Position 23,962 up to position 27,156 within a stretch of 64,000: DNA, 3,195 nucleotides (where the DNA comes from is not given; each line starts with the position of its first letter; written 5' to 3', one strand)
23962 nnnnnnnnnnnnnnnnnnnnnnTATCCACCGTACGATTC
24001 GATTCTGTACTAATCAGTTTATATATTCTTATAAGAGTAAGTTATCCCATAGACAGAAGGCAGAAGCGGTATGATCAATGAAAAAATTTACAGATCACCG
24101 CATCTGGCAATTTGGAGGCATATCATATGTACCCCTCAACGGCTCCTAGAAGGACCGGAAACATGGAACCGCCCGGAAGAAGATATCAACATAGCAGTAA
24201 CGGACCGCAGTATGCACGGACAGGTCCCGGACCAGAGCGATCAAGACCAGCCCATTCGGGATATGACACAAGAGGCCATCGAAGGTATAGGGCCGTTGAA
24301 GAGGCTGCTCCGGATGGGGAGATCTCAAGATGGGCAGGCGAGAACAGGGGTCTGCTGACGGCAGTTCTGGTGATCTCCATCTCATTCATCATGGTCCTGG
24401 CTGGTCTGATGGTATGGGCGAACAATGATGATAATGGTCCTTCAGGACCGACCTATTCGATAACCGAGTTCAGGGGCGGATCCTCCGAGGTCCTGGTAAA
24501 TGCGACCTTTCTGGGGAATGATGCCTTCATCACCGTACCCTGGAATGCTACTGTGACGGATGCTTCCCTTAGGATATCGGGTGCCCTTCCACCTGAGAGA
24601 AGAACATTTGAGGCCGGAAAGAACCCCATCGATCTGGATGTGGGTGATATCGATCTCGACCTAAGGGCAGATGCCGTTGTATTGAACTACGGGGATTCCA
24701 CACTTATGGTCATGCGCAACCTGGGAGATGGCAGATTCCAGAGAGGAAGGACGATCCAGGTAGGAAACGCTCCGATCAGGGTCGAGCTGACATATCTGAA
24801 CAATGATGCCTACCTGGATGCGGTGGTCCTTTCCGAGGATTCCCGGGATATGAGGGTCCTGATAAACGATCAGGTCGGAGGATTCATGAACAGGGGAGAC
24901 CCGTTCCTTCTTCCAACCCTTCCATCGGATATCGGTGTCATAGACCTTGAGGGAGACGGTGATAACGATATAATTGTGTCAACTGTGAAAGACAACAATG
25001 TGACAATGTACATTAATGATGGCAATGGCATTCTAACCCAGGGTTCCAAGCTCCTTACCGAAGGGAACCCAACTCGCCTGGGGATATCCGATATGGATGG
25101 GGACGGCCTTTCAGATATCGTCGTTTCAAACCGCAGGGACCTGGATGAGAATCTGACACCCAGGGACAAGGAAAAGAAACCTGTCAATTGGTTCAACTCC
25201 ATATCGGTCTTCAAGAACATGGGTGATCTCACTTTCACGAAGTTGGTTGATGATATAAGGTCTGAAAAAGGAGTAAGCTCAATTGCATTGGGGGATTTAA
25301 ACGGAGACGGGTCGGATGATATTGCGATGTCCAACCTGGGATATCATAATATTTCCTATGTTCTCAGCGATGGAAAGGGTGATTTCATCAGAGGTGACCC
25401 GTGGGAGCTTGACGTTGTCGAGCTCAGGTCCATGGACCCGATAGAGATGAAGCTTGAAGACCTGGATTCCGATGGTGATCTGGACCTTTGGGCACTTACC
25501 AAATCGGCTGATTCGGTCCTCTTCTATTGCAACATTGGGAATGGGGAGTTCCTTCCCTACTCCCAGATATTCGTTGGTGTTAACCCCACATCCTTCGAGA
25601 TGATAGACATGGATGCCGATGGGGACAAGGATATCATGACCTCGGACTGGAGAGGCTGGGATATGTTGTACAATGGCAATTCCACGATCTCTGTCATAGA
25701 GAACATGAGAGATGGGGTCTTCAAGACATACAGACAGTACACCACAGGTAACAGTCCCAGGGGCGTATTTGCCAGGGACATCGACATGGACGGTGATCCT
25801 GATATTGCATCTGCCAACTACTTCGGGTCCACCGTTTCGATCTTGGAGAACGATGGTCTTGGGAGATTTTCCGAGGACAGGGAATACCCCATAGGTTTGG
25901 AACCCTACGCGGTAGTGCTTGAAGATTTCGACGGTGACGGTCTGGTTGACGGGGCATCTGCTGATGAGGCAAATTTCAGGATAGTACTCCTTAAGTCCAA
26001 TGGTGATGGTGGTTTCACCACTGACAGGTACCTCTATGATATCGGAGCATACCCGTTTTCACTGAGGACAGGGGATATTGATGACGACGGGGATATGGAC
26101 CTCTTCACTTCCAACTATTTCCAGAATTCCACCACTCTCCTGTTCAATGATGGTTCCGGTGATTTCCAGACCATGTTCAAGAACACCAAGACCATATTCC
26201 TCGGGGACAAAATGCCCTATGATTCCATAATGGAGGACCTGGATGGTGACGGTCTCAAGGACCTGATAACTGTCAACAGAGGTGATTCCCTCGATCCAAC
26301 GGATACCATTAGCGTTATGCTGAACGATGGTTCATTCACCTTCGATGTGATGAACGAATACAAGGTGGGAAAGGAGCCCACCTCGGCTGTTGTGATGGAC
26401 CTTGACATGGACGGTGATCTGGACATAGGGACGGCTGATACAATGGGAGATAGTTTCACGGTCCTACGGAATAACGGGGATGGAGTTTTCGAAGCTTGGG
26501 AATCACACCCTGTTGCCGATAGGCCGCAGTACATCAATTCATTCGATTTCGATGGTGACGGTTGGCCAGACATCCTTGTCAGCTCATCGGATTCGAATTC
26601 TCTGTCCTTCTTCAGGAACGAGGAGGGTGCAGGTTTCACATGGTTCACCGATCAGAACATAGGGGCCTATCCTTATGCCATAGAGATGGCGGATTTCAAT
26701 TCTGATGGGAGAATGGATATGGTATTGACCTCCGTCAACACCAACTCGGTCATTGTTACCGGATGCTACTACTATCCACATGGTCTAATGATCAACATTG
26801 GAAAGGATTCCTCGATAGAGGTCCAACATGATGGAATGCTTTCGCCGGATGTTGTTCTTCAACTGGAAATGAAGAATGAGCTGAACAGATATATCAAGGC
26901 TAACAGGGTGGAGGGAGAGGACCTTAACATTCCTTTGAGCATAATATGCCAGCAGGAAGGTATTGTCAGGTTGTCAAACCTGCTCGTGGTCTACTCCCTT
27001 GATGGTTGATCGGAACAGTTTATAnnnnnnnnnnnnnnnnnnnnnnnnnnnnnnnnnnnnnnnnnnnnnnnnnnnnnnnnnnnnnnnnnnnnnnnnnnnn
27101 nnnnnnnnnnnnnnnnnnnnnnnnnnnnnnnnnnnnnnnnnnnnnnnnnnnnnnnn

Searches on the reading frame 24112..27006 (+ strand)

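Call 12: search_protein_families(library=pfam, proteins=[window:24112-27006:+], max_evalue=0.01)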
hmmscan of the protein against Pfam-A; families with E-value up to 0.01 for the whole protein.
window:24112-27006:+ (965 aa): 2 families
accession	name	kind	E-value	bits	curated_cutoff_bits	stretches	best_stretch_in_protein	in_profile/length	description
PF13517.12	FG-GAP_3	-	1.8e-62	208.2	26.9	12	812-871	1-60/61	FG-GAP-like repeat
PF01839.29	FG-GAP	-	6.6e-16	58.2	22.1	2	389-411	3-25/37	FG-GAP repeat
